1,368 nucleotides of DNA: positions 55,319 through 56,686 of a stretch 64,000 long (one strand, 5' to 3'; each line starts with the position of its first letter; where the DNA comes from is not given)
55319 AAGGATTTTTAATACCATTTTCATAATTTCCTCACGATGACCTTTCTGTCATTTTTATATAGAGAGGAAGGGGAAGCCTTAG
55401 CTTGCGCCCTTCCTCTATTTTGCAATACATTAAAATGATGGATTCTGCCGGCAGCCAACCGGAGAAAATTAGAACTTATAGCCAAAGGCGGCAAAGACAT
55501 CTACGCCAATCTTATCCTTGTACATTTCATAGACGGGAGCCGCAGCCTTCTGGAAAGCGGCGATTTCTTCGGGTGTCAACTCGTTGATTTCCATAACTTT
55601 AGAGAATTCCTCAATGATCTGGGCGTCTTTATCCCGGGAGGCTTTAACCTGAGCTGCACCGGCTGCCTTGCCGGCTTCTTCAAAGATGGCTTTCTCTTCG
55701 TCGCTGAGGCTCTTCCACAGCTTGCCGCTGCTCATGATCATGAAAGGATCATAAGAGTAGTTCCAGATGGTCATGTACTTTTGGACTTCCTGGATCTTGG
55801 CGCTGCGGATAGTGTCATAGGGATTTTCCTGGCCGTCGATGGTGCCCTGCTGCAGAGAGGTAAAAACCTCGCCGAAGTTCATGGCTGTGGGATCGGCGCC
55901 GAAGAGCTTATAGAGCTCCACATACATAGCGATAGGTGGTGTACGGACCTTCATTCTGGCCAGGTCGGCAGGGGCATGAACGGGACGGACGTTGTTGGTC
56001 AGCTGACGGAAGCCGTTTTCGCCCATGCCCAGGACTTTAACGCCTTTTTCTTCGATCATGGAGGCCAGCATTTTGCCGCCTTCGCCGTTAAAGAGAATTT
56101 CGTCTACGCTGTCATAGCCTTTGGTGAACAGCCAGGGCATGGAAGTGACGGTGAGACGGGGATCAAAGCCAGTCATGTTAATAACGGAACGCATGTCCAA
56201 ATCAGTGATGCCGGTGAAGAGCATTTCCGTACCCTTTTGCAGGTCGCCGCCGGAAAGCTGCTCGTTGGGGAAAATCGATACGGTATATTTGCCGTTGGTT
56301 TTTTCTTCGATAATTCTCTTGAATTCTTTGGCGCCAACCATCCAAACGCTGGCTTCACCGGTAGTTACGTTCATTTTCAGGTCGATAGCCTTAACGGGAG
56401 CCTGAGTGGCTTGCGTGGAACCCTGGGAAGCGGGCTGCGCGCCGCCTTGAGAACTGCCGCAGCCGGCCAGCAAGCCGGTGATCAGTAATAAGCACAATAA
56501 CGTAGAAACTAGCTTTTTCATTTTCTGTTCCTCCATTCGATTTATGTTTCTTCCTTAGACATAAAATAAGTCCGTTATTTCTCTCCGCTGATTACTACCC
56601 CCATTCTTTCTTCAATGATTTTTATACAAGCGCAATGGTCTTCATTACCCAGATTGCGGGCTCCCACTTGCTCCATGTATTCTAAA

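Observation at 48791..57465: Ten-gene catabolic operon coupling a TRAP transporter and an HIBADH-like reductase to an Lpd-E1alpha-E1beta-E2 2-oxoacid dehydrogenase complex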

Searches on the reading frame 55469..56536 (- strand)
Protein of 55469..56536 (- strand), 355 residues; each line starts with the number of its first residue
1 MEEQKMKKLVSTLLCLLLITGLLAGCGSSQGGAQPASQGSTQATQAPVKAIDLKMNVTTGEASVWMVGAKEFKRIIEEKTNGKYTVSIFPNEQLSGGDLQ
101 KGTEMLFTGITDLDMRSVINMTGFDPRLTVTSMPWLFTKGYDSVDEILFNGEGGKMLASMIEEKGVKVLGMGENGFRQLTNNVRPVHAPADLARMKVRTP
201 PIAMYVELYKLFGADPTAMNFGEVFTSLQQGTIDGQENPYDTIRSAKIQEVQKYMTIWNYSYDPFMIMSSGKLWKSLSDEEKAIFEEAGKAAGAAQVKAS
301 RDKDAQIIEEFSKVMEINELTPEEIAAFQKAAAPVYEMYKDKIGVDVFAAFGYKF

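Call 4: search_protein_families(library=pfam, proteins=[window:55469-56536:-])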
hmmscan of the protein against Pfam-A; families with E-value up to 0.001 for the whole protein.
window:55469-56536:- (355 aa): 1 family
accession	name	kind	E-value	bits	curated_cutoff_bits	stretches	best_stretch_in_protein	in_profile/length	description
PF03480.18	DctP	-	1.3e-73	248.2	23.4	1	58-340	4-284/286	Bacterial extracellular solute-binding protein, family 7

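Call 5: search_protein_families(library=ncbifam, proteins=[window:55469-56536:-])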
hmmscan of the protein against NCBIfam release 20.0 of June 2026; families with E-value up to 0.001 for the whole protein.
window:55469-56536:- (355 aa): 2 families
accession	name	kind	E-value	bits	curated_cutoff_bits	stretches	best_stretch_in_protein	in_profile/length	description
TIGR00787.1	dctP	subfamily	1.7e-61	207.9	175.05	1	61-313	7-255/257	DctP family TRAP transporter solute-binding subunit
NF037995.1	TRAP_S1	subfamily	1.9e-50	171.7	50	1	60-328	7-271/271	TRAP transporter substrate-binding protein DctP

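Call 6: search_solved_structures(query=window:55469-56536:-, max_evalue=1e-10)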
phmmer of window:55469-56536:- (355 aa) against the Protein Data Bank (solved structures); distinct sequences matched with E-value up to 1e-10: 80 (the best 60 are shown).
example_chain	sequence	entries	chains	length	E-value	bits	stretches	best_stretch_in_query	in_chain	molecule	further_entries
4p47_A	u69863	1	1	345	5.6e-49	170.5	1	42-347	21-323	TRAP dicarboxylate transporter, DctP subunit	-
4p8b_A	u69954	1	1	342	1e-48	169.6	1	43-348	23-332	TRAP-type transporter, periplasmic component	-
4nq8_A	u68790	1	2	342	2.4e-47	165.1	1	42-343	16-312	Putative periplasmic substrate-binding transport protein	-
4pdd_A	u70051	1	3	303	4.8e-46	160.9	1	53-350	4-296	TRAP dicarboxylate transporter, DctP subunit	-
9dsy_A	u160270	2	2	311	7e-41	143.9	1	59-350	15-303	C4-dicarboxylate-binding periplasmic protein DctP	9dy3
4p9k_A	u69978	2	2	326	1.1e-39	140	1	51-344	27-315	TRAP dicarboxylate transporter, DctP subunit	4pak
4pdh_A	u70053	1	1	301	1.3e-38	136.4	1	53-342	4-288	TRAP dicarboxylate transporter, DctP subunit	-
4ovs_A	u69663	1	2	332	1.4e-38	136.3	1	68-348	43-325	TRAP dicarboxylate transporter, DctP subunit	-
4mx6_A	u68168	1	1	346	5.2e-38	134.5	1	52-350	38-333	TRAP-type C4-dicarboxylate:H+ symport system substrate-binding component DctP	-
7bbr_A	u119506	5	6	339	2.1e-37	132.5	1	68-347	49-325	Putative TRAP transporter solute receptor DctP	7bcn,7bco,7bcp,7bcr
24gh_A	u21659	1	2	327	1.8e-36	129.4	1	49-345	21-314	DctP family TRAP transporter solute receptor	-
24gg_A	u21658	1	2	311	2e-36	129.3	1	53-345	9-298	DctP family TRAP transporter solute receptor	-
4o7m_A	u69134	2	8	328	3e-36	128.7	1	68-349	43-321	TRAP dicarboxylate transporter, DctP subunit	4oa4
9bhf_A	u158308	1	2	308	2.2e-35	125.8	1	51-343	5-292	DctP family TRAP transporter solute-binding subunit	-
9bh3_A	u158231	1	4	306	2.4e-35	125.7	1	51-343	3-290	DctP family TRAP transporter solute-binding subunit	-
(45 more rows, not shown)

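Call 17: find_homologous_proteins(query=window:55469-56536:-, max_evalue=1e-40)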
Query window:55469-56536:- (355 aa): 942 proteins with E <= 1e-40 among 8000 candidates; the best 120 are listed.
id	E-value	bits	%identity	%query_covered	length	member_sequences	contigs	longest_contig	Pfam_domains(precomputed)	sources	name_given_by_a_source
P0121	4.7e-213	725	92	99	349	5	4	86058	PF03480.19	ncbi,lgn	ncbi:MAG: DctP family TRAP transporter solute-binding subunit [Clostridiales bacterium]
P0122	5.9e-152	524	69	93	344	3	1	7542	PF03480.19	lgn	-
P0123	1.7e-146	506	69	86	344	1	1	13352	PF03480.19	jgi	jgi:tripartite ATP-independent transporter DctP family solute receptor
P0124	4.9e-146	504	69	86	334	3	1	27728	PF03480.19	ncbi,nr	ncbi:MAG: DctP family TRAP transporter solute-binding subunit [Synergistaceae bacterium]|nr:DctP fam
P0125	1.8e-145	503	70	86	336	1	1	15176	PF03480.19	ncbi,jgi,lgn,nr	ncbi:MAG: DctP family TRAP transporter solute-binding subunit [Synergistaceae bacterium]|jgi:tripart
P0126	2.3e-144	499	69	86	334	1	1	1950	PF03480.19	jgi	-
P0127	3.4e-144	498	69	86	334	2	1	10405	PF03480.19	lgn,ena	-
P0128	7.6e-143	494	69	86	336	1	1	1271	PF03480.19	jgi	jgi:tripartite ATP-independent transporter DctP family solute receptor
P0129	6.5e-142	491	61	99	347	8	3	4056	PF03480.19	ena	-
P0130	7.5e-141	487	69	86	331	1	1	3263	PF03480.19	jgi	jgi:tripartite ATP-independent transporter DctP family solute receptor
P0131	2.6e-140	486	62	99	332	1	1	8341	PF03480.19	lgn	-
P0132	3.2e-140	485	69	86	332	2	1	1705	PF03480.19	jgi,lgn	jgi:tripartite ATP-independent transporter DctP family solute receptor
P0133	4.9e-140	485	66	89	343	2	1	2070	PF03480.19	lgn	-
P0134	7.1e-140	484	63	96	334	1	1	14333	PF03480.19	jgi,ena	-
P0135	2.2e-139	483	68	86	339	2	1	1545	PF03480.19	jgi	jgi:tripartite ATP-independent transporter DctP family solute receptor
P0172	5.0e-129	449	56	99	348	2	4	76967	PF03480.19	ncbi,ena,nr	ncbi:MAG: DctP family TRAP transporter solute-binding subunit [Oscillospiraceae bacterium]|nr:DctP f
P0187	6.6e-122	425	59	87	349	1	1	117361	PF03480.19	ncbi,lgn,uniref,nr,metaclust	ncbi:2,3-diketo-L-gulonate-binding periplasmic protein YiaO precursor [Anaerotignum neopropionicum]|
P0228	1.2e-112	395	53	98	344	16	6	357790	PF03480.19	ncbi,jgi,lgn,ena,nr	ncbi:MAG: DctP family TRAP transporter solute-binding subunit [Acidaminococcaceae bacterium]|jgi:tri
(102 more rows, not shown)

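Call 18: find_encoding_contigs(protein=P0124, flank=9000, max_places=1)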
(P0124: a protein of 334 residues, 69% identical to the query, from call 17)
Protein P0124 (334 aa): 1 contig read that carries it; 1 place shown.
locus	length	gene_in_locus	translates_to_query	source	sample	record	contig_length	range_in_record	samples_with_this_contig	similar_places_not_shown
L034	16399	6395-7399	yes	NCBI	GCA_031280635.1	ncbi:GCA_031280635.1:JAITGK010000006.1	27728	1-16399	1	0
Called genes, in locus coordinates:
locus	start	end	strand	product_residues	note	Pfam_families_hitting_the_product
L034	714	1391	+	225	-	PF00392:GntR, PF07729:FCD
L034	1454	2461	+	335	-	PF00676:E1_dh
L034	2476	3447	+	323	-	PF02779:Transket_pyr, PF02780:Transketolase_C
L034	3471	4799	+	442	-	PF00364:Biotin_lipoyl, PF25917:BSH_RND (faint), PF25997:BSH_YhbJ (weak), PF02817:E3_binding, PF00198:2-oxoacid_dh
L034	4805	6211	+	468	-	PF01134:GIDA, PF01266:DAO (faint), PF03486:HI0933_like (faint), PF07992:Pyr_redox_2, PF12831:FAD_oxidored, PF13738:Pyr_redox_3, PF00070:Pyr_redox, PF02852:Pyr_redox_dim, +1 more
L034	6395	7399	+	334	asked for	PF03480:DctP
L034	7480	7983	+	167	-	PF04290:DctQ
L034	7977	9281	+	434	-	PF06808:DctM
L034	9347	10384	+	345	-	PF08240:ADH_N, PF16912:Glu_dehyd_C (weak), PF00107:ADH_zinc_N, PF13602:ADH_zinc_N_2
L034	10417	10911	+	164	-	PF03479:PCC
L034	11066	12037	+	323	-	PF03480:DctP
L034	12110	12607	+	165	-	PF04290:DctQ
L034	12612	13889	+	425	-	PF06808:DctM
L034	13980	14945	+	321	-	PF03480:DctP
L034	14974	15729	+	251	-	PF00106:adh_short, PF08659:KR, PF13561:adh_short_C2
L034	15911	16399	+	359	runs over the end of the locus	PF03480:DctP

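Call 19: find_encoding_contigs(protein=P0187, flank=9000, max_places=1)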
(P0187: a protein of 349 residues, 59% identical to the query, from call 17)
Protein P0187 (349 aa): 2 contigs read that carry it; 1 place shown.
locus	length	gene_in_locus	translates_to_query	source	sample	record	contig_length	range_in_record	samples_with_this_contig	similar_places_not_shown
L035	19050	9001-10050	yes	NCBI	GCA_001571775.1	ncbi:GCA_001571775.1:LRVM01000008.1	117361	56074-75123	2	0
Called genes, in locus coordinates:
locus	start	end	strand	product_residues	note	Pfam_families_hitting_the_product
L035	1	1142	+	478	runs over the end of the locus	PF00206:Lyase_1, PF10397:ADSL_C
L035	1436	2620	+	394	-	PF01808:AICARFT_IMPCHas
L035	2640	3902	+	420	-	PF02844:GARS_N, PF01071:GARS_A, PF02786:CPSase_L_D2 (weak), PF02222:ATP-grasp (faint), PF02843:GARS_C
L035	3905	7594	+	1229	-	PF18072:FGAR-AT_linker, PF02769:AIRS_C, PF13507:GATase_5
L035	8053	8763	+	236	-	PF00392:GntR, PF07729:FCD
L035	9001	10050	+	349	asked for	PF03480:DctP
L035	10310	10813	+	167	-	PF04290:DctQ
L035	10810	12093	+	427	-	PF06808:DctM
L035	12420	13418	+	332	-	PF00676:E1_dh, PF02775:TPP_enzyme_C (faint), PF00456:Transketolase_N (weak)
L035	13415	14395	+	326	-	PF02779:Transket_pyr, PF02780:Transketolase_C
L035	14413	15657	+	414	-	PF00364:Biotin_lipoyl, PF02817:E3_binding, PF00198:2-oxoacid_dh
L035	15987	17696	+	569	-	-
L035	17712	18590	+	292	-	PF02826:2-Hacid_dh_C, PF03446:NAD_binding_2, PF03807:F420_oxidored, PF07991:KARI_N, PF02153:PDH_N (weak), PF14833:NAD_binding_11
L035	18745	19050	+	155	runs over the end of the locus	PF03479:PCC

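Call 20: find_encoding_contigs(protein=P0172, flank=9000, max_places=1)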
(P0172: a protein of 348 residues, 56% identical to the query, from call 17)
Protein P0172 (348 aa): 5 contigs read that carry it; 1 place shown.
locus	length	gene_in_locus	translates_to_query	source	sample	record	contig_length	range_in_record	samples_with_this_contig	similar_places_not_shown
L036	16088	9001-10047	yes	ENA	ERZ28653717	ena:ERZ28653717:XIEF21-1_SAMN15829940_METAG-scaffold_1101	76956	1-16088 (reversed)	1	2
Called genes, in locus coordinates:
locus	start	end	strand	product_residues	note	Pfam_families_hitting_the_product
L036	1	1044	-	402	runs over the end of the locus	PF00970:FAD_binding_6, PF00175:NAD_binding_1, PF00111:Fer2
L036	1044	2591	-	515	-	PF00890:FAD_binding_2, PF01266:DAO, PF01593:Amino_oxidase (weak), PF01946:Thi4 (weak), PF03486:HI0933_like (weak), PF07992:Pyr_redox_2 (weak), PF12831:FAD_oxidored, PF13450:NAD_binding_8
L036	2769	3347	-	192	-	PF06941:NT5C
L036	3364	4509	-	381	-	PF02595:Gly_kinase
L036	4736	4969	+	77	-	-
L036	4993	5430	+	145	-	PF00581:Rhodanese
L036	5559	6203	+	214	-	PF07947:YhhN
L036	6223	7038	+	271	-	PF00781:DAGK_cat (weak), PF19279:YegS_C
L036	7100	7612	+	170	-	PF14512:TM1586_NiRdase (faint), PF00881:Nitroreductase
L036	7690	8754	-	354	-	PF08240:ADH_N, PF16912:Glu_dehyd_C, PF00107:ADH_zinc_N, PF13602:ADH_zinc_N_2 (weak)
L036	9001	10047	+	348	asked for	PF03480:DctP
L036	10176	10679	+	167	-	PF04290:DctQ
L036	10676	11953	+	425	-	PF06808:DctM, PF03606:DcuC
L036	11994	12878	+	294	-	PF03446:NAD_binding_2, PF03807:F420_oxidored (weak), PF14833:NAD_binding_11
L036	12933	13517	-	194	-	-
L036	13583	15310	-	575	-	PF00364:Biotin_lipoyl, PF00890:FAD_binding_2 (weak), PF01134:GIDA, PF07992:Pyr_redox_2, PF12831:FAD_oxidored, PF13738:Pyr_redox_3, PF00070:Pyr_redox, PF02852:Pyr_redox_dim, +4 more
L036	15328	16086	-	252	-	?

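Call 21: find_encoding_contigs(protein=P0228, flank=9000, max_places=1)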
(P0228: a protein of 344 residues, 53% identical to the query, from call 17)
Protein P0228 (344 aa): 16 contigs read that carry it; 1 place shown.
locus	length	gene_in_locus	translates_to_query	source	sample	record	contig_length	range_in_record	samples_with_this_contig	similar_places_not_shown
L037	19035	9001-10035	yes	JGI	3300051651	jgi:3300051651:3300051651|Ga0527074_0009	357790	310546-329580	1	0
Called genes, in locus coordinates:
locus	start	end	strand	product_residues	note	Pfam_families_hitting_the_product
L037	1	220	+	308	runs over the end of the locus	PF12974:Phosphonate-bd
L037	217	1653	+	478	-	PF17203:sCache_3_2, PF00672:HAMP, PF07730:HisKA_3, PF02518:HATPase_c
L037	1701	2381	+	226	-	PF00072:Response_reg, PF00196:GerE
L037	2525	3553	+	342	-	PF01547:SBP_bac_1, PF13531:SBP_bac_11, PF13416:SBP_bac_8, PF13343:SBP_bac_6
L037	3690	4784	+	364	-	PF00005:ABC_tran, PF13304:AAA_21 (faint), PF08402:TOBE_2 (weak)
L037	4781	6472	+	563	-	PF00528:BPD_transp_1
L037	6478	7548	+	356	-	PF00005:ABC_tran, PF13304:AAA_21 (weak)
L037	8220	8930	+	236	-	PF00392:GntR, PF07729:FCD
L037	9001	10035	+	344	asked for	PF03480:DctP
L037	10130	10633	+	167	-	PF04290:DctQ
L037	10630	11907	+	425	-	PF03553:Na_H_antiporter (faint), PF03600:CitMHS (faint), PF06808:DctM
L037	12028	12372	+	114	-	PF00676:E1_dh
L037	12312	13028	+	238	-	PF00456:Transketolase_N (weak), PF00676:E1_dh, PF02775:TPP_enzyme_C (weak), PF13292:DXP_synthase_N (weak)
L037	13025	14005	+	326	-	PF02779:Transket_pyr, PF02780:Transketolase_C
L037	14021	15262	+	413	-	-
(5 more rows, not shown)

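Call 27: search_protein_families(library=ncbifam, proteins=[L034:9347-10384:+, L036:7690-8754:-, L035:15987-17696:+, L035:17712-18590:+, L036:11994-12878:+, L036:12933-13517:-], max_evalue=1e-10)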
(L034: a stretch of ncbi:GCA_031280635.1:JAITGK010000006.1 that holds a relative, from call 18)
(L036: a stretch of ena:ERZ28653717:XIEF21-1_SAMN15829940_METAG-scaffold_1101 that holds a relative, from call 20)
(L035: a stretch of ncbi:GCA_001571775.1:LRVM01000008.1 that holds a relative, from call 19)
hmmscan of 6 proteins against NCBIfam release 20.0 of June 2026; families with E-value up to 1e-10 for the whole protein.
L034:9347-10384:+ (345 aa): 19 families
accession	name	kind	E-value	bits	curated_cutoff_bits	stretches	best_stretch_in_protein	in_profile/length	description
NF003808.0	PRK05396.1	equivalog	2.4e-104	348.9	380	1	3-343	1-338/341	L-threonine 3-dehydrogenase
TIGR00692.1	tdh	equivalog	2.4e-103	345.8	458.35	1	6-343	2-338/340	L-threonine 3-dehydrogenase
NF041097.1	keto_inos_dh_IolM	equivalog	8.4e-65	218.9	450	1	17-341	42-386/389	scyllo-inosose 3-dehydrogenase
NF007489.0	PRK10083.1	equivalog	9.8e-53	179.3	376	1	11-344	8-336/339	Zn-dependent oxidoreductase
NF007375.0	PRK09880.1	equivalog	8.9e-45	152.9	469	1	28-343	28-341/344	L-idonate 5-dehydrogenase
TIGR03366.1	HpnZ_proposed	hypoth_equivalog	1.2e-38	133.1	328.1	1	23-323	1-313/315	putative phosphonate catabolism associated alcohol dehydrogenase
TIGR03989.1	Rxyl_3153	subfamily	4.2e-37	128.3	440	1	121-337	139-363/370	NDMA-dependent alcohol dehydrogenase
NF007642.0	PRK10309.1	equivalog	5.4e-35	121.2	550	1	27-343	25-344/347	galactitol-1-phosphate 5-dehydrogenase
TIGR03451.1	mycoS_dep_FDH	equivalog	2.1e-34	118.9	512.9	1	4-336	3-350/358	S-(hydroxymethyl)mycothiol dehydrogenase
NF010344.0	PRK13771.1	subfamily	2.3e-34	118.9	349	1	3-344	1-332/334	putative alcohol dehydrogenase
TIGR03201.1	dearomat_had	equivalog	2.1e-31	109.3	338.65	1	16-345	12-349/349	6-hydroxycyclohex-1-ene-1-carbonyl-CoA dehydrogenase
NF041172.1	AcrlCoa_red_Thmprot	equivalog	8.8e-30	103.8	500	1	3-344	1-333/334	acryloyl-CoA reductase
TIGR02818.1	adh_III_F_hyde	equivalog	4.6e-29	101.6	543.95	1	122-337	139-361/368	S-(hydroxymethyl)glutathione dehydrogenase/class III alcohol dehydrogenase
NF006940.0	PRK09422.1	equivalog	1.8e-28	99.5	344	1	4-278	2-273/338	alcohol dehydrogenase AdhP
NF047908.1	AldhRedAhr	equivalog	4.4e-21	75.1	470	1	15-343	19-333/335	NADPH-dependent aldehyde reductase Ahr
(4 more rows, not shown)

L036:7690-8754:- (354 aa): 21 families
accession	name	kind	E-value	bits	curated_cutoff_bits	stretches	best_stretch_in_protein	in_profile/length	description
NF003808.0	PRK05396.1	equivalog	2.4e-100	335.7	380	1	8-350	1-338/341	L-threonine 3-dehydrogenase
TIGR00692.1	tdh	equivalog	1e-98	330.6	458.35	1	11-351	2-339/340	L-threonine 3-dehydrogenase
NF041097.1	keto_inos_dh_IolM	equivalog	3.7e-57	193.7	450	1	25-350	43-387/389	scyllo-inosose 3-dehydrogenase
NF007375.0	PRK09880.1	equivalog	1.9e-49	168.3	469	1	34-296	27-288/344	L-idonate 5-dehydrogenase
NF007489.0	PRK10083.1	equivalog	4.2e-48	164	376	1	25-313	15-296/339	Zn-dependent oxidoreductase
NF007642.0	PRK10309.1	equivalog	2.7e-40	138.7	550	1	24-350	14-344/347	galactitol-1-phosphate 5-dehydrogenase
NF010344.0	PRK13771.1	subfamily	4.3e-40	137.7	349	1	25-349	16-330/334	putative alcohol dehydrogenase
NF006940.0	PRK09422.1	equivalog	1.8e-36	125.8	344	1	34-278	24-266/338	alcohol dehydrogenase AdhP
TIGR03366.1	HpnZ_proposed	hypoth_equivalog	3.1e-36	125.2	328.1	1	34-297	5-278/315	putative phosphonate catabolism associated alcohol dehydrogenase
TIGR03451.1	mycoS_dep_FDH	equivalog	1.2e-35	123.1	512.9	1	19-347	11-353/358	S-(hydroxymethyl)mycothiol dehydrogenase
NF041172.1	AcrlCoa_red_Thmprot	equivalog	1.6e-33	116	500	1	24-350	15-332/334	acryloyl-CoA reductase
TIGR03989.1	Rxyl_3153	subfamily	3.4e-32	112.1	440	2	125-344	136-362/370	NDMA-dependent alcohol dehydrogenase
NF047908.1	AldhRedAhr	equivalog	3.7e-28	98.4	470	1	33-296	27-282/335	NADPH-dependent aldehyde reductase Ahr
TIGR02824.1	quinone_pig3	subfamily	2.3e-25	89.3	296.8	1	121-279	85-245/325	putative NAD(P)H quinone oxidoreductase, PIG3 family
TIGR03201.1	dearomat_had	equivalog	1.6e-23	83.4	338.65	1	17-278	6-278/349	6-hydroxycyclohex-1-ene-1-carbonyl-CoA dehydrogenase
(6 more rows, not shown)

L035:15987-17696:+ (569 aa): 49 families (the best 25 are shown)
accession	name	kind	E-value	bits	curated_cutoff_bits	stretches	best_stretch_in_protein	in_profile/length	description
TIGR01350.1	lipoamide_DH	equivalog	4.5e-163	543.2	408.8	1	108-566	3-461/461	dihydrolipoyl dehydrogenase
TIGR02053.1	MerA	equivalog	2e-108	363.4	454.45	1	109-560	3-454/465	mercury(II) reductase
NF003585.0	PRK05249.1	equivalog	1.2e-100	337.4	465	1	108-562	8-460/464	Si-specific NAD(P)(+) transhydrogenase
NF004943.0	PRK06292.2-1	equivalog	1.2e-93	314.4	432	1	107-557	4-453/456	dihydrolipoyl dehydrogenase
NF004991.0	PRK06370.1-3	subfamily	1.9e-93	313.7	620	1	99-559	28-487/509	FAD-containing oxidoreductase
NF004945.0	PRK06292.2-3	equivalog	7.2e-91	305.4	494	1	107-552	4-445/457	dihydrolipoyl dehydrogenase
NF010311.1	PRK13748.1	subfamily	1.4e-90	304.7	600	1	102-558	93-547/560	mercury(II) reductase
NF004992.0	PRK06370.1-4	equivalog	3.9e-90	302.5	629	1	110-552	8-448/459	FAD-containing oxidoreductase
NF004947.0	PRK06292.2-5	equivalog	3.9e-88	296.4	592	1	109-559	6-458/474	dihydrolipoyl dehydrogenase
NF004776.0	PRK06116.1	equivalog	3.6e-86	290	480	1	110-550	8-444/450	glutathione-disulfide reductase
NF004946.0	PRK06292.2-4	subfamily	3.9e-84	283.1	634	1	109-556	6-467/487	dihydrolipoyl dehydrogenase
NF005883.0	PRK07845.1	equivalog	4.4e-83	279.8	479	1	107-560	3-460/466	NAD(P)H-quinone dehydrogenase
NF005884.0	PRK07846.1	equivalog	1.1e-79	268.2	501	1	109-560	6-452/454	mycothione reductase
NF041853.1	hythiocyan_redase_MerA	equivalog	1.2e-76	258.3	650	1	109-553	6-435/440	hypothiocyanous acid reductase MerA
NF004944.0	PRK06292.2-2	equivalog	3.8e-76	256.6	619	1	109-559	6-452/460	dihydrolipoyl dehydrogenase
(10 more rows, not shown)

L035:17712-18590:+ (292 aa): 10 families
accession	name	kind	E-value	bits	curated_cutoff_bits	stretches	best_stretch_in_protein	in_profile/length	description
NF008592.0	PRK11559.1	equivalog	3.7e-81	272.7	397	1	2-292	3-295/296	2-hydroxy-3-oxopropionate reductase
TIGR01505.1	tartro_sem_red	equivalog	2.8e-72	243.4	340.75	1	3-285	1-285/291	2-hydroxy-3-oxopropionate reductase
NF011633.0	PRK15059.1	equivalog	2e-51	174.9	451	1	3-284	2-284/292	2-hydroxy-3-oxopropionate reductase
TIGR01692.1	HIBADH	equivalog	1.2e-48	166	291.6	1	6-283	1-287/288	3-hydroxyisobutyrate dehydrogenase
NF043037.1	ThreonDh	equivalog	8e-44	150.2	350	1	2-290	3-291/297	L-threonate dehydrogenase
NF012005.0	PRK15461.1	equivalog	6.4e-34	117.5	348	1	1-289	1-292/298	sulfolactaldehyde 3-reductase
NF007161.0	PRK09599.1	subfamily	3.8e-21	75.6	271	1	3-231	2-234/302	NADP-dependent phosphogluconate dehydrogenase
TIGR00872.1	gnd_rel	equivalog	1.3e-20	73.8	297.2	1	2-198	2-200/299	phosphogluconate dehydrogenase (NAD(+)-dependent, decarboxylating)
NF006765.0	PRK09287.1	equivalog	1.5e-16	60.4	413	1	2-190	4-204/476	NADP-dependent phosphogluconate dehydrogenase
TIGR00873.1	gnd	equivalog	3.6e-16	59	426.7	1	4-191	2-201/467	decarboxylating NADP(+)-dependent phosphogluconate dehydrogenase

L036:11994-12878:+ (294 aa): 10 families
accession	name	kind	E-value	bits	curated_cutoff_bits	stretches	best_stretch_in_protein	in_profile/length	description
NF008592.0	PRK11559.1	equivalog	2e-82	276.8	397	1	2-293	3-294/296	2-hydroxy-3-oxopropionate reductase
TIGR01505.1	tartro_sem_red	equivalog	1.8e-79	267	340.75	1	4-290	2-288/291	2-hydroxy-3-oxopropionate reductase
NF011633.0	PRK15059.1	equivalog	3.5e-59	200.4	451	1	4-286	3-284/292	2-hydroxy-3-oxopropionate reductase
NF043037.1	ThreonDh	equivalog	1.8e-50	172.1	350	1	2-292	3-291/297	L-threonate dehydrogenase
TIGR01692.1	HIBADH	equivalog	4.6e-48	164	291.6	1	6-285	1-287/288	3-hydroxyisobutyrate dehydrogenase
NF012005.0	PRK15461.1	equivalog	1.1e-37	129.9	348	1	1-284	1-285/298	sulfolactaldehyde 3-reductase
TIGR00872.1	gnd_rel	equivalog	5.5e-22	78.4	297.2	1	1-198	1-198/299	phosphogluconate dehydrogenase (NAD(+)-dependent, decarboxylating)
NF007161.0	PRK09599.1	subfamily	1.1e-21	77.3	271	1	3-191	2-193/302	NADP-dependent phosphogluconate dehydrogenase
NF006765.0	PRK09287.1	equivalog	2.8e-14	52.9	413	1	2-192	4-204/476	NADP-dependent phosphogluconate dehydrogenase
TIGR00873.1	gnd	equivalog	5.4e-12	45.3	426.7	1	3-192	1-200/467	decarboxylating NADP(+)-dependent phosphogluconate dehydrogenase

L036:12933-13517:- (194 aa): 0 families
